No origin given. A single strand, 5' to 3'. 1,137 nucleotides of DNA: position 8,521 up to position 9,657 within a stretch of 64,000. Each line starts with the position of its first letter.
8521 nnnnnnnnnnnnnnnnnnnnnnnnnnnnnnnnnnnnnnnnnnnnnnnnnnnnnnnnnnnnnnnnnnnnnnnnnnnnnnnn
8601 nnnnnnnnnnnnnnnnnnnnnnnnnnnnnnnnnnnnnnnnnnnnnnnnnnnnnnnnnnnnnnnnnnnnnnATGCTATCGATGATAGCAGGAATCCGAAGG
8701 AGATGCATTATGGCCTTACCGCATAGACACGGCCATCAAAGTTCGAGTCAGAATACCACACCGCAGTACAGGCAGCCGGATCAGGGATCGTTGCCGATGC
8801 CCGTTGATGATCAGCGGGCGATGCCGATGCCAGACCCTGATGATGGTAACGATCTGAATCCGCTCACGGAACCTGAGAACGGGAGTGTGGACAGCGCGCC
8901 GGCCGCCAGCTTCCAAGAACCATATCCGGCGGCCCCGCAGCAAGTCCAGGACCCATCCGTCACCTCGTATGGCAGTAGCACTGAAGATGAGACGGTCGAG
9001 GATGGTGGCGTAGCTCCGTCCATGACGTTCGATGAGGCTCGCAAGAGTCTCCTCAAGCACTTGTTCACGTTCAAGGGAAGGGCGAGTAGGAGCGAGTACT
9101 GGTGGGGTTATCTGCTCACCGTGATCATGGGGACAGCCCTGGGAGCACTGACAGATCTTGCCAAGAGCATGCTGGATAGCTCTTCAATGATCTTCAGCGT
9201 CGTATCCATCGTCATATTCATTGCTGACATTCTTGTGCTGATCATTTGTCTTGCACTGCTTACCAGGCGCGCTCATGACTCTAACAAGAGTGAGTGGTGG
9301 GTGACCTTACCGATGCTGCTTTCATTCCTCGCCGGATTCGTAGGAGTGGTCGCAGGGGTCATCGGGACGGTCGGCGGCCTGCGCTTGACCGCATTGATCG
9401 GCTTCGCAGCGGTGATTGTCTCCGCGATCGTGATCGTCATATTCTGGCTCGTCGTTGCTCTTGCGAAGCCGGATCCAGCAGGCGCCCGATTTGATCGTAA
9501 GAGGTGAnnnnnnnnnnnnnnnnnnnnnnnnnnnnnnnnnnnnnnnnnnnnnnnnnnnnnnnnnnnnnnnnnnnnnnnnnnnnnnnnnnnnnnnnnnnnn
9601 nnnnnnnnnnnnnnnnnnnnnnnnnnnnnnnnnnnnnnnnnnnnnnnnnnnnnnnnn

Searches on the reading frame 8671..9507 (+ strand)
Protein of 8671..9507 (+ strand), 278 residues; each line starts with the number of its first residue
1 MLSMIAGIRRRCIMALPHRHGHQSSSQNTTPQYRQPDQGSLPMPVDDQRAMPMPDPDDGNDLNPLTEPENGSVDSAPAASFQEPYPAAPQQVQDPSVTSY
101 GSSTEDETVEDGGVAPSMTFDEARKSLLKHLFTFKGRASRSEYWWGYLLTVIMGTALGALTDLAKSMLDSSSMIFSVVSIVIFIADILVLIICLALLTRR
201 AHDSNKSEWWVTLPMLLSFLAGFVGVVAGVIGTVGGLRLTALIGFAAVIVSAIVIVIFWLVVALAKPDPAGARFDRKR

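Call 35: search_protein_families(library=pfam, proteins=[window:8671-9507:+], max_evalue=0.001)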
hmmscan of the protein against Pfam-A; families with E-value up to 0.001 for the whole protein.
window:8671-9507:+ (278 aa): 1 family
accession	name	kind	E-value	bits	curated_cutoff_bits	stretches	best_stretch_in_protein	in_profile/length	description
PF05656.20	DUF805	-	6e-17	62.5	25.7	1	131-252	1-90/111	Protein of unknown function (DUF805)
